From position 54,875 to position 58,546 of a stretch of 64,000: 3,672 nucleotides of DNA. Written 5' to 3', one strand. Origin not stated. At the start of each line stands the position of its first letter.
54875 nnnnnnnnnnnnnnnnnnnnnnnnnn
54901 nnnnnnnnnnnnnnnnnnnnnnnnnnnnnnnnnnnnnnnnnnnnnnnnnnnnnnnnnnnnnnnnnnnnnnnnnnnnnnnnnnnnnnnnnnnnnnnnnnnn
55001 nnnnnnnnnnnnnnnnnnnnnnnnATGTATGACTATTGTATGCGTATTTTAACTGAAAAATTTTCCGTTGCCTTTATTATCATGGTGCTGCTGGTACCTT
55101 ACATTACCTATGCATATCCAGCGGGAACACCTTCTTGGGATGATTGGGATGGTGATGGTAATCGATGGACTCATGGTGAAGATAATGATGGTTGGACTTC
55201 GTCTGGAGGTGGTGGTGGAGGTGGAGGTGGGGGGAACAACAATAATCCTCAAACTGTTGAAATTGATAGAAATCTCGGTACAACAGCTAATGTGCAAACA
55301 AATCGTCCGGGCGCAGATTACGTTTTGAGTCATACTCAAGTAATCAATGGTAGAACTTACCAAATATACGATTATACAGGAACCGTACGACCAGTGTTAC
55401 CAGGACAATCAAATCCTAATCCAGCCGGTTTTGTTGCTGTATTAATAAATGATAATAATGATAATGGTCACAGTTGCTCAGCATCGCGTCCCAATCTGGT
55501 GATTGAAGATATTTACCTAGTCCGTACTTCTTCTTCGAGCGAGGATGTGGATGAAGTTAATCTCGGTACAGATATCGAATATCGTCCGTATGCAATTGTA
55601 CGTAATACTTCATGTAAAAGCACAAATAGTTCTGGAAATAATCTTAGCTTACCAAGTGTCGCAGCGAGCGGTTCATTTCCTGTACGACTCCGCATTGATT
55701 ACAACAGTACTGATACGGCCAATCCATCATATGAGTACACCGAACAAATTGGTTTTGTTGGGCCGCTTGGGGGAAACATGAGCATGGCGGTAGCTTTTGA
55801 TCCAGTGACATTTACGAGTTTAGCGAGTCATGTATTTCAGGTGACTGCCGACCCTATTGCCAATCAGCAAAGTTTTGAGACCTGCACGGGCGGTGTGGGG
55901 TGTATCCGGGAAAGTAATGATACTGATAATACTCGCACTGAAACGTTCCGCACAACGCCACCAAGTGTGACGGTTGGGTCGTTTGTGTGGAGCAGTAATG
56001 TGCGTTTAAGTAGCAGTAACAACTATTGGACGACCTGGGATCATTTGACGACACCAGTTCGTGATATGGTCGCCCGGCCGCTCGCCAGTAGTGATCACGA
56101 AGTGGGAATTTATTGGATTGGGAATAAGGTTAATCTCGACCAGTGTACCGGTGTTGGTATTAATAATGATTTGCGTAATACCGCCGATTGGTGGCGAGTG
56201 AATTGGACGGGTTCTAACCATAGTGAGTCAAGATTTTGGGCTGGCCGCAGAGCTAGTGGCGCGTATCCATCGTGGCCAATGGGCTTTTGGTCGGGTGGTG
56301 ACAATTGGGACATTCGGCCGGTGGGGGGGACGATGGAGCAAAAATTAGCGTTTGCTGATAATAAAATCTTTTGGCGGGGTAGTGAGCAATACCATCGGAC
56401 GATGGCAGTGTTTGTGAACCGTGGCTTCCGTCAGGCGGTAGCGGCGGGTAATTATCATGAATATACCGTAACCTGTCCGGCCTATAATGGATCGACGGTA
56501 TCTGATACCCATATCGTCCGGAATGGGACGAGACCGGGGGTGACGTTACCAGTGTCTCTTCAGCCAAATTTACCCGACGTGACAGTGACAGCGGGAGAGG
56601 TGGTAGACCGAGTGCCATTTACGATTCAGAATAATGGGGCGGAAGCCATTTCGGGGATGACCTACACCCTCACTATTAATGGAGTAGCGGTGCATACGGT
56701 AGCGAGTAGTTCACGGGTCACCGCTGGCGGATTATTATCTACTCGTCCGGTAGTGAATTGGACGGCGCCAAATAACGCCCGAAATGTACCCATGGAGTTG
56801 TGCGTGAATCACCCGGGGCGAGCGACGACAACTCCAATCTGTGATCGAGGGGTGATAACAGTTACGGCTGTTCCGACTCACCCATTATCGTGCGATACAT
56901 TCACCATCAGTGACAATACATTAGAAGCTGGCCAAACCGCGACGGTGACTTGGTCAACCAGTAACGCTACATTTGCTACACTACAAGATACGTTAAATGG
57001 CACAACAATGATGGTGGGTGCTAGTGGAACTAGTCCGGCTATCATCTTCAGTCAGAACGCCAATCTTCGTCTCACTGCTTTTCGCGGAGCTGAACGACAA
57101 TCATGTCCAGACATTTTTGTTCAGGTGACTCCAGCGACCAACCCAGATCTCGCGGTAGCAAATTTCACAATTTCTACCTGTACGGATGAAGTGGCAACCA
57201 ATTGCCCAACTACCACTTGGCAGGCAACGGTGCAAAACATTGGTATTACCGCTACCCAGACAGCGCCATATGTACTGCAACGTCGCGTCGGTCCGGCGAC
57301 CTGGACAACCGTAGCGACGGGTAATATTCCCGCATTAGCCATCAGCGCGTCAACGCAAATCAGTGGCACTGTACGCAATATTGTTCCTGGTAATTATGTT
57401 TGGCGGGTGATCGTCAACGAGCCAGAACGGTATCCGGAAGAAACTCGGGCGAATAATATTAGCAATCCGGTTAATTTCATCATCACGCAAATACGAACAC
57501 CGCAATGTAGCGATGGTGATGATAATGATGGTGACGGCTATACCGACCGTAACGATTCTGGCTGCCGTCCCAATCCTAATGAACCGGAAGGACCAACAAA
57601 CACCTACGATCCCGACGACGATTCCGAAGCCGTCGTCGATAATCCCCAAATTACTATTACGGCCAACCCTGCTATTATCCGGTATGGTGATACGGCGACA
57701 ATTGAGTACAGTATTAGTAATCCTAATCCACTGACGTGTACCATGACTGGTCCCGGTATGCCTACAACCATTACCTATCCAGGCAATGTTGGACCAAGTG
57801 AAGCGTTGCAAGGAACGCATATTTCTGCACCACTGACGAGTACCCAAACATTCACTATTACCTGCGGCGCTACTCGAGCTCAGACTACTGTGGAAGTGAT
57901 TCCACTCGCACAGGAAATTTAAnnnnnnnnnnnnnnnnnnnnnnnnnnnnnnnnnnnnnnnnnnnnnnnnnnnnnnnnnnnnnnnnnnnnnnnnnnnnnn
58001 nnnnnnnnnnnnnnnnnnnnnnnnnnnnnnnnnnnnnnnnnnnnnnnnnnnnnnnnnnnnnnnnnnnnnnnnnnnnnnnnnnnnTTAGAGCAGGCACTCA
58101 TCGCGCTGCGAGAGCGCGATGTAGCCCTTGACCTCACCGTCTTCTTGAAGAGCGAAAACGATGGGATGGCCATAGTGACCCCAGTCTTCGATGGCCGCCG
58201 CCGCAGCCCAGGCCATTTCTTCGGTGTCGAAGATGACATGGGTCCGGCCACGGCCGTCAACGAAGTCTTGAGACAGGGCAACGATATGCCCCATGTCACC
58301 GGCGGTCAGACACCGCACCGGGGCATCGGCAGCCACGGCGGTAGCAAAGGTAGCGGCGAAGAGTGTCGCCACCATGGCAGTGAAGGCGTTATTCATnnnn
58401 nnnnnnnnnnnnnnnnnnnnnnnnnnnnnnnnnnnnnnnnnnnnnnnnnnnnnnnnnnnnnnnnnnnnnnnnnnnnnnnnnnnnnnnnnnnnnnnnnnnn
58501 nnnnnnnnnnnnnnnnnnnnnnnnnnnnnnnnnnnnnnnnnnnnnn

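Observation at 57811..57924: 98-nt perfectly identical 3' ends of the two giant genes (57827-57924 vs 62424-62521): gene-conversion signature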

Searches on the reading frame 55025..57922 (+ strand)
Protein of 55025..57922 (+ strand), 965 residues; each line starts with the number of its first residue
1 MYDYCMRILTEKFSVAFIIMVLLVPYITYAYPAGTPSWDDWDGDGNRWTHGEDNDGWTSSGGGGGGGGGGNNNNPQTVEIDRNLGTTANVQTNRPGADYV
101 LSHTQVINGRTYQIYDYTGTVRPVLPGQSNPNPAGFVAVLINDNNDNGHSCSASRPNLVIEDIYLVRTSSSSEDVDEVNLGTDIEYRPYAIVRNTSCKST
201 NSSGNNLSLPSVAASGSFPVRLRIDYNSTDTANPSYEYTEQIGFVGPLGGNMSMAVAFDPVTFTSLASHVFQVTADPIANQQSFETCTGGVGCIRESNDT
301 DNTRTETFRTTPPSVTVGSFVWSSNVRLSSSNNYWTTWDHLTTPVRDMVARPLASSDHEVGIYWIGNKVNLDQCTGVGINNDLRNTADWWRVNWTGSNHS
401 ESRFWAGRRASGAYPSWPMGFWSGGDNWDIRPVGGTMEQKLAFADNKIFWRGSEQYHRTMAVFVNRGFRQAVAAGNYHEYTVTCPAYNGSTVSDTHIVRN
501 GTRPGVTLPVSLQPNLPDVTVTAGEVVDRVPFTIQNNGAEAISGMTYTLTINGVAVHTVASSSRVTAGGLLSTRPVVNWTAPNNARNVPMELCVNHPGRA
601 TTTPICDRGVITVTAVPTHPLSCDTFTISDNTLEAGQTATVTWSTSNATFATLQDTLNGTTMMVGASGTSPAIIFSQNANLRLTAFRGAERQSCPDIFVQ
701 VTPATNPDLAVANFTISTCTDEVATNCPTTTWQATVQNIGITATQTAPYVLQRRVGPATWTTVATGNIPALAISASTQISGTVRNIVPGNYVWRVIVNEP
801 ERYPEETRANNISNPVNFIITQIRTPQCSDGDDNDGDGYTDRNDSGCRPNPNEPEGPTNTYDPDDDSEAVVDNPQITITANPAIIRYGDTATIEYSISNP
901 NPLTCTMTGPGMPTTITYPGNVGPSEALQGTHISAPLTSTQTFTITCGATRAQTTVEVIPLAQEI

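Call 10: search_protein_families(library=pfam, proteins=[window:55025-57922:+], max_evalue=1)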
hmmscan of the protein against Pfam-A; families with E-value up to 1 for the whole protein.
window:55025-57922:+ (965 aa): 1 family
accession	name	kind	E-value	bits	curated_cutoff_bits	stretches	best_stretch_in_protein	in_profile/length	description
PF07705.17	CARDB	-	0.0011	19.6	22.7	2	707-813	2-99/101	CARDB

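Call 11: search_protein_families(library=ncbifam, proteins=[window:55025-57922:+], max_evalue=1)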
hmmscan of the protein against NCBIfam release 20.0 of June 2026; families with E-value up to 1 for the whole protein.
window:55025-57922:+ (965 aa): 2 families
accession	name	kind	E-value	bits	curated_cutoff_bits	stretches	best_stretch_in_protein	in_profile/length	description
NF033662.1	acid_disulf_rpt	repeat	2.4e-06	27.2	41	1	827-851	6-30/32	acidic double-disulfide repeat-containing protein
TIGR04087.1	YqxM_for_SipW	equivalog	0.025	14.2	80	1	712-816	69-176/186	amyloid fiber anchoring/assembly protein TapA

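Call 16: find_encoding_contigs(protein=window:55025-57922:+, flank=10000, max_places=6)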
Protein window:55025-57922:+ (965 aa): no gene with exactly this product is on record in the collection.

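Call 17: find_homologous_proteins(query=window:55025-57922:+)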
Query window:55025-57922:+ (965 aa): 3 proteins with E <= 0.001 among 8000 candidates.
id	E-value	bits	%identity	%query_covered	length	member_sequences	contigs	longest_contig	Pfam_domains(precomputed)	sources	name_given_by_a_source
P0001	0.0e+0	2225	100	100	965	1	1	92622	-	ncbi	-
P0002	8.5e-175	602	45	64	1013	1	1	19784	-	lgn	-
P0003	3.6e-14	70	30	23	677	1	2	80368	-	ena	-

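Call 19: find_encoding_contigs(protein=P0001, flank=10000)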
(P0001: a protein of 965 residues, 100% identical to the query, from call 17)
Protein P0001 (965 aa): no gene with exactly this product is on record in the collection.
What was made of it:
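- Tried and rejected: The source contig and related strains: find_encoding_contigs has no record of A or P0001 (calls 16, 19).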

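Call 20: find_encoding_contigs(protein=P0002, flank=10000)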
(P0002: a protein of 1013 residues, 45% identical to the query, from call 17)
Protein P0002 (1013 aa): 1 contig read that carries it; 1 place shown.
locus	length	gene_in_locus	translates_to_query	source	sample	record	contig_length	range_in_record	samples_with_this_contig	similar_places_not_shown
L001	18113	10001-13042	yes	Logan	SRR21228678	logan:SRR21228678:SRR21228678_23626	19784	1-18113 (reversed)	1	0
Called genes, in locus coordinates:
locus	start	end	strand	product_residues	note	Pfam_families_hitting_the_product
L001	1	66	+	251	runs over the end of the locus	PF18306:LDcluster4, PF03641:Lysine_decarbox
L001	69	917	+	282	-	PF00480:ROK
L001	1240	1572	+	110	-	PF00166:Cpn10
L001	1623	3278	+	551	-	PF00118:Cpn60_TCP1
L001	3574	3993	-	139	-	PF00486:Trans_reg_C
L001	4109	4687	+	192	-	PF04011:LemA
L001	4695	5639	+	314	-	PF19656:DUF6159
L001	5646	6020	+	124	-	-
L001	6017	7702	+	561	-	PF09972:DUF2207, PF20990:DUF2207_C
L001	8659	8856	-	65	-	-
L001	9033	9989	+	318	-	-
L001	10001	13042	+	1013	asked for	-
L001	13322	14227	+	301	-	PF01435:Peptidase_M48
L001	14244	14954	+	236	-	PF27854:Heavy_Cys_CGP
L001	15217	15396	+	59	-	-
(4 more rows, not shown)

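Call 73: search_protein_families(library=padloc, proteins=[window:55025-57922:+], max_evalue=0.01)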
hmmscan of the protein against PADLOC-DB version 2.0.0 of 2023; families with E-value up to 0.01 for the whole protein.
window:55025-57922:+ (965 aa): 0 families

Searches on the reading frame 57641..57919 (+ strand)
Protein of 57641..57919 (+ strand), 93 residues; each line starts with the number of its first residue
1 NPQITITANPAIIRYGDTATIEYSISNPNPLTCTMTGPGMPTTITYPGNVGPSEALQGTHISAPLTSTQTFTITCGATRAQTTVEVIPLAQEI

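Call 23: find_homologous_proteins(query=A1, max_evalue=0.01)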
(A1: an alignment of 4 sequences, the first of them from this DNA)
Query A1 (4 sequences) (93 aa, profile of the alignment): 1 proteins with E <= 0.01 among 340 candidates.
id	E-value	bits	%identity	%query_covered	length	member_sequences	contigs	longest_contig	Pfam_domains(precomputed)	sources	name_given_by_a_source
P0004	4.6e-4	38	30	96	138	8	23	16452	-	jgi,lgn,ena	jgi:hypothetical protein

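Call 31: search_protein_representatives(alignment_id=A1)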
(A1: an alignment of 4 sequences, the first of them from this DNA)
Query: 4 sequences, 91 profile positions. Proteins with E-value up to 0.001 (for the whole library): 2295; up to 1e-10: 390; up to 1e-30: 33. The best 150 are listed.
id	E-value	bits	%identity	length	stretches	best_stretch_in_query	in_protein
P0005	1.5e-61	220.8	-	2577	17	2-84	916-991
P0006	2.8e-50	184.7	-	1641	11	1-84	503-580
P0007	2.9e-47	175.1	-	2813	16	2-86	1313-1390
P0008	2.4e-46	172.1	-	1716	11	1-85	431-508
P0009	1.7e-43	163.0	-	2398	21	1-84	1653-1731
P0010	2.1e-43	162.7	-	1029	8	1-84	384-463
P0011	1.4e-41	156.8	-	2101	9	1-86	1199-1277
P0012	9.4e-41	154.2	-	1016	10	2-87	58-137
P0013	2.2e-40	153.0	-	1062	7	1-84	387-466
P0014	3.9e-40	152.3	-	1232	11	2-87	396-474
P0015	1.5e-39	150.3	-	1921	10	2-84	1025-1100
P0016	2.1e-39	149.9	-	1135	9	2-82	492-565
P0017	5.5e-39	148.5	-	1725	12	2-88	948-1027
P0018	2.0e-38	146.7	-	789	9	2-88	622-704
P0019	1.2e-37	144.2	-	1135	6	2-86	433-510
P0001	5.5e-31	122.9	-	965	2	1-91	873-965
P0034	7.7e-31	122.4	-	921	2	1-91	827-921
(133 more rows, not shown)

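Call 47: predict_structure(alignment_id=A1)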
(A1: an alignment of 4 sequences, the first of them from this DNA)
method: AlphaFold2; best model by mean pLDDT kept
length: 93 residues; sequences in the alignment: 4
mean_pLDDT: 84.0   pTM: 0.72
mean pLDDT of the five models: 84.0, 83.5, 82.3, 81.7, 80.9
residues with pLDDT >= 90: 40; 70-90: 38; 50-70: 14; < 50: 1
segments of 3 or more residues with pLDDT < 50: none
pLDDT, mean of each block of 10 residues (from residue 1): 89 93 83 81 71 78 91 90 89 51
secondary structure, 60 per line:
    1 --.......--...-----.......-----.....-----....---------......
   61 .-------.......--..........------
elements in order: E3-9 E12-14 E20-26 E32-36 E42-45 E55-61 E69-75 E78-87
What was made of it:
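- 57641..57919 (+): C-terminal 93-aa Ig-like domain of A (aa 873-965). The converted tract is its last three beta-strands plus the 6-residue tail PLAQEI. AlphaFold2 model, pLDDT 84, eight strands, last 6 residues at low confidence (call 47).
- On T9SS C-terminal domain: The AF2 model is an eight-strand sandwich (call 47).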

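Call 51: fold_search(model_id=the predicted structure, library=pdb)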
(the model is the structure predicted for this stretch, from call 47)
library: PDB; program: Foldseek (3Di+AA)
matches with E <= 10: 1738; with E <= 0.001: 0
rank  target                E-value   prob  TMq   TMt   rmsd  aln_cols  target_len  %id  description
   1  2oxg_D                4.2e-03  1.00  0.61  0.53   4.0        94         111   22  The SoxYZ Complex of Paracoccus pantotrophus (released 2007-05-22)
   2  2oxg_F                4.2e-03  1.00  0.60  0.52   4.0        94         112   22  The SoxYZ Complex of Paracoccus pantotrophus (released 2007-05-22)
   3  2oxh_F                7.1e-03  1.00  0.57  0.49   4.1        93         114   24  The SOXYZ Complex of Paracoccus Pantotrophus (released 2007-05-22)
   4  2ox5_F                7.8e-03  1.00  0.60  0.51   4.0        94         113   22  The SoxYZ complex of Paracoccus pantotrophus (released 2007-05-22)
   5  5b71_E                7.8e-03  1.00  0.52  0.52   7.4       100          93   14  Crystal structure of complement C5 in complex with SKY59 (released 2017-05-03)
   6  2oxh_B                8.2e-03  1.00  0.61  0.51   3.9        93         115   22  The SOXYZ Complex of Paracoccus Pantotrophus (released 2007-05-22)
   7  2p9r_B                9.1e-03  1.00  0.53  0.51   5.1        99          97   13  Human alpha2-macroglogulin is composed of multiple domains, as predicted by homology with complement component C3 (released 2007-08-21)
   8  7uzs                  1.0e-02  1.00  0.62  0.12   5.1       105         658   15  Protein 4.2 (local refinement from consensus reconstruction of ankyrin complex classes) (released 2022-07-20)
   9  2p9r_A                1.0e-02  1.00  0.52  0.49   5.9       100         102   11  Human alpha2-macroglogulin is composed of multiple domains, as predicted by homology with complement component C3 (released 2007-08-21)
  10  4uid_A                1.1e-02  0.98  0.41  0.23   8.6       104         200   18  Crystal structure of the S-layer protein SbsC domains 4 and 5 (released 2016-04-13)
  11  8csw                  1.3e-02  1.00  0.64  0.12   5.0       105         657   16  Local refinement of protein 4.2 in Class 2 of erythrocyte ankyrin-1 complex (released 2022-07-20)
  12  3rp1_C                1.3e-02  1.00  0.52  0.49   5.7        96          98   12  Crystal structure of Human LAIR-1 in C2 space group (released 2011-06-15)
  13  3wyr_A                1.5e-02  1.00  0.56  0.31   5.5        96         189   17  Crystal structure of Killer cell immunoglobulin-like receptor 2DL4 (released 2015-03-18)
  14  2nnc_A                1.7e-02  1.00  0.62  0.54   3.5        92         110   17  Structure of the sulfur carrier protein SoxY from Chlorobium limicola f thiosulfatophilum (released 2007-03-13)
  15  5vi0_A                1.9e-02  1.00  0.50  0.17   5.8       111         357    9  Pseudomonas fluorescens alkylpurine DNA glycosylase AlkC bound to DNA containing an abasic site analog (released 2017-10-25)
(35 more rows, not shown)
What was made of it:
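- Closest known: SoxY sulfur-carrier protein, an Ig-like fold with a functional mobile C-terminal peptide. Same: It is the best Foldseek PDB match to the modelled domain (2oxg_D, TM 0.61; call 51).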

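Call 56: search_protein_families(library=pfam, proteins=[window:57641-57919:+], max_evalue=10)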
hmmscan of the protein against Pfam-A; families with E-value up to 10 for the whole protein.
seq(93 aa): 1 family
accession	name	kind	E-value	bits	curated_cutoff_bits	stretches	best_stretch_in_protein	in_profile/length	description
PF13927.12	Ig_3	-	0.035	15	30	1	2-73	2-72/78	Immunoglobulin domain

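Call 59: search_protein_families(library=ncbifam, proteins=[window:57641-57919:+], max_evalue=10)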
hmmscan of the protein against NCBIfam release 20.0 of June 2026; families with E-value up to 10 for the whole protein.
seq(93 aa): 0 families

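Call 72: search_solved_structures(query=A1, max_evalue=1)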
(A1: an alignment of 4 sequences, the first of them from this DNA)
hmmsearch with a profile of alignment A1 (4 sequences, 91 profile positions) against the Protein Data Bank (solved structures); distinct sequences matched with E-value up to 1: 2.
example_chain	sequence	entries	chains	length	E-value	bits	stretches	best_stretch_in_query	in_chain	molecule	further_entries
1byp_A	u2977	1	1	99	0.5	14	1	36-82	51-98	PROTEIN (PLASTOCYANIN)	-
1byo_A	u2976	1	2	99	0.57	13.8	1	37-82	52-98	PROTEIN (PLASTOCYANIN)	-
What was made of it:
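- Tried and rejected: Solved relatives by sequence: none (call 72).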

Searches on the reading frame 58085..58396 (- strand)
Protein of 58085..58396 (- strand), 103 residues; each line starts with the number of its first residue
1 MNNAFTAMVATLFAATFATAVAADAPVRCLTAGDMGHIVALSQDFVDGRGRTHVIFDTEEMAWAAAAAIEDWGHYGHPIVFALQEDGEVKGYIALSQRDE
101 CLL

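Call 56: search_protein_families(library=pfam, proteins=[window:58085-58396:-], max_evalue=10)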
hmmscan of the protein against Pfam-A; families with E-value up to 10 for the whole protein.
window:58085-58396:- (103 aa): 0 families

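Call 59: search_protein_families(library=ncbifam, proteins=[window:58085-58396:-], max_evalue=10)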
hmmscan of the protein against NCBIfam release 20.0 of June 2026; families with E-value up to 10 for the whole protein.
window:58085-58396:- (103 aa): 0 families

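Call 60: search_dna_similar(query=window:58085-58396:-, collection=plasmids, mode=protein, max_evalue=0.001, max_rows=10)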
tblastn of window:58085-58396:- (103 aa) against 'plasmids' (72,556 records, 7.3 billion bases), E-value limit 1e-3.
No match.
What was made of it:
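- Tried and rejected: High-GC small ORF at 58085-58396 against plasmids: tblastn found no match (call 60).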

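Call 73: search_protein_families(library=padloc, proteins=[window:58085-58396:-], max_evalue=0.01)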
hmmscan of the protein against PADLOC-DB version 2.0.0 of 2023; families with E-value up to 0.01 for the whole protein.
window:58085-58396:- (103 aa): 0 families
